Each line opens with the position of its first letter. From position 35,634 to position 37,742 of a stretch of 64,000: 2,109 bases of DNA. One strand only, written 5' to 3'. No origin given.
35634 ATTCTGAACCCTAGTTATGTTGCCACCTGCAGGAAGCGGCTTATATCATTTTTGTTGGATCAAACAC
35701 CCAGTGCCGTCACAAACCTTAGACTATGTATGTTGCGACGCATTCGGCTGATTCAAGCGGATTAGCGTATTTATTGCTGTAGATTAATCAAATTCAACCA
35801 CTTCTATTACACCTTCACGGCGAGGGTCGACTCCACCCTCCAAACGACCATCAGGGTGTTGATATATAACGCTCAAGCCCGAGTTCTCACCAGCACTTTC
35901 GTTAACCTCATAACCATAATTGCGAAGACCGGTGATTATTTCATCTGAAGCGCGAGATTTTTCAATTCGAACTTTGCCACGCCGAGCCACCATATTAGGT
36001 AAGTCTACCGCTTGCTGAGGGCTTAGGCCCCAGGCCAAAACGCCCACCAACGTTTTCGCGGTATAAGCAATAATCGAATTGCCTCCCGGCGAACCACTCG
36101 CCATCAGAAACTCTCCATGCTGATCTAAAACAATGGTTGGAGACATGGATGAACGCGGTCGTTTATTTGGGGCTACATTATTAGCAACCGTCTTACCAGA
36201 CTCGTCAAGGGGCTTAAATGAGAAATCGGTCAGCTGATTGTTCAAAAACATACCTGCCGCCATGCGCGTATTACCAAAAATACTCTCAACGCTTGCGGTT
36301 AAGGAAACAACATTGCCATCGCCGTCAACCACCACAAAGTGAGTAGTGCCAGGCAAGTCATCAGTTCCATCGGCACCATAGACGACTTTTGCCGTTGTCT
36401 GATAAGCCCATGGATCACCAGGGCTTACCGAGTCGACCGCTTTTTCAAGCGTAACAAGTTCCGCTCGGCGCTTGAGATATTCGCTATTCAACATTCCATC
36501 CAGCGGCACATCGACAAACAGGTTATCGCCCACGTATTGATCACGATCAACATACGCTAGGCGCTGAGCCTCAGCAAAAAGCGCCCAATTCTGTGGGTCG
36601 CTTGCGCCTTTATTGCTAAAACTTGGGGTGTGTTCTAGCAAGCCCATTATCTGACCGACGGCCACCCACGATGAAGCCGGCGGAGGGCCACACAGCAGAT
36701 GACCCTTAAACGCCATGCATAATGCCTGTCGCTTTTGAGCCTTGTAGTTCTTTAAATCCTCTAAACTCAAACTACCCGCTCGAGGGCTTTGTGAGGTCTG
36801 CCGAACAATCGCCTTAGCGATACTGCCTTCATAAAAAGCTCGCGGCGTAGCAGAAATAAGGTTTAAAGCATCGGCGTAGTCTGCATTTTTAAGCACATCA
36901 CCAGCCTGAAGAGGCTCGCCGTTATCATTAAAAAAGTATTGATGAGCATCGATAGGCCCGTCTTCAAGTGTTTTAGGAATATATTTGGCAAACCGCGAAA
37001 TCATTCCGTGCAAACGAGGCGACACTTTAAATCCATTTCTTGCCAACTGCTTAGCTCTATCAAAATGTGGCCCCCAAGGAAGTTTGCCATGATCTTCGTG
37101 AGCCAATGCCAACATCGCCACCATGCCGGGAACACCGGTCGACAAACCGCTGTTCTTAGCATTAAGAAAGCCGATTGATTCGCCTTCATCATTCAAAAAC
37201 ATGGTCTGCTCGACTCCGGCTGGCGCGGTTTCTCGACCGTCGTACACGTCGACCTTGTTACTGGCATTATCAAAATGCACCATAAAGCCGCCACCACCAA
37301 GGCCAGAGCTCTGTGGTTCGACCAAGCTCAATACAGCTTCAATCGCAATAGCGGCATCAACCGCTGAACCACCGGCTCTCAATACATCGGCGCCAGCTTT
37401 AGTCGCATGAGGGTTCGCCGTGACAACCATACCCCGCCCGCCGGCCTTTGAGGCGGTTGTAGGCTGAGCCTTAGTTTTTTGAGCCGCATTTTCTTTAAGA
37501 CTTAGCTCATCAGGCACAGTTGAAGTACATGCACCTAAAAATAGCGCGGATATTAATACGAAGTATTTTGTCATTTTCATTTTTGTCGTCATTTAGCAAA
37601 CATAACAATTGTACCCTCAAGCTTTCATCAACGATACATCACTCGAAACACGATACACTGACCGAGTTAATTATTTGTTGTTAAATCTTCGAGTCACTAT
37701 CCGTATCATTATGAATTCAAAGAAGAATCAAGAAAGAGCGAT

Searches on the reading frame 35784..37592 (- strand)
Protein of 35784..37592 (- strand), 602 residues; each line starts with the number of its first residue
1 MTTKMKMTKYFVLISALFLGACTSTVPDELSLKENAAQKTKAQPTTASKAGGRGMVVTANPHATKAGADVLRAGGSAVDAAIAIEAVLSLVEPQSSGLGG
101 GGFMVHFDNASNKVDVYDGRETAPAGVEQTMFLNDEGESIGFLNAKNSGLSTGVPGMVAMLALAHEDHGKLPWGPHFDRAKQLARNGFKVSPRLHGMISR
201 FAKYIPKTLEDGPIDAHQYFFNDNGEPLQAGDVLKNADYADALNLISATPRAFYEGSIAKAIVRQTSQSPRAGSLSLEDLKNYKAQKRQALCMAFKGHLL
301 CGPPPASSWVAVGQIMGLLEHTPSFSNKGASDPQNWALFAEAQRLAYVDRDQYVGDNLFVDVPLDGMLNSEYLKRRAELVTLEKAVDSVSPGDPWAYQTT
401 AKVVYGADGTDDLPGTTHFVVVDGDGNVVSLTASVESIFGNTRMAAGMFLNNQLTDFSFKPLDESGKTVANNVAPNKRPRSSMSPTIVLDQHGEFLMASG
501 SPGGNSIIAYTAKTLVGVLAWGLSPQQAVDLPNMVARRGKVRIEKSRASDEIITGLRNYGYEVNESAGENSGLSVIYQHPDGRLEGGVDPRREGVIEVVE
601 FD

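Call 63: search_protein_families(library=pfam, proteins=[window:35784-37592:-], max_evalue=0.00001)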
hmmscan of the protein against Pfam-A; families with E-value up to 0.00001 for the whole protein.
window:35784-37592:- (602 aa): 1 family
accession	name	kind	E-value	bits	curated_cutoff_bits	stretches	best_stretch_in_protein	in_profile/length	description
PF01019.26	G_glu_transpept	-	5.8e-141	471.2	27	1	69-594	2-512/512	Gamma-glutamyltranspeptidase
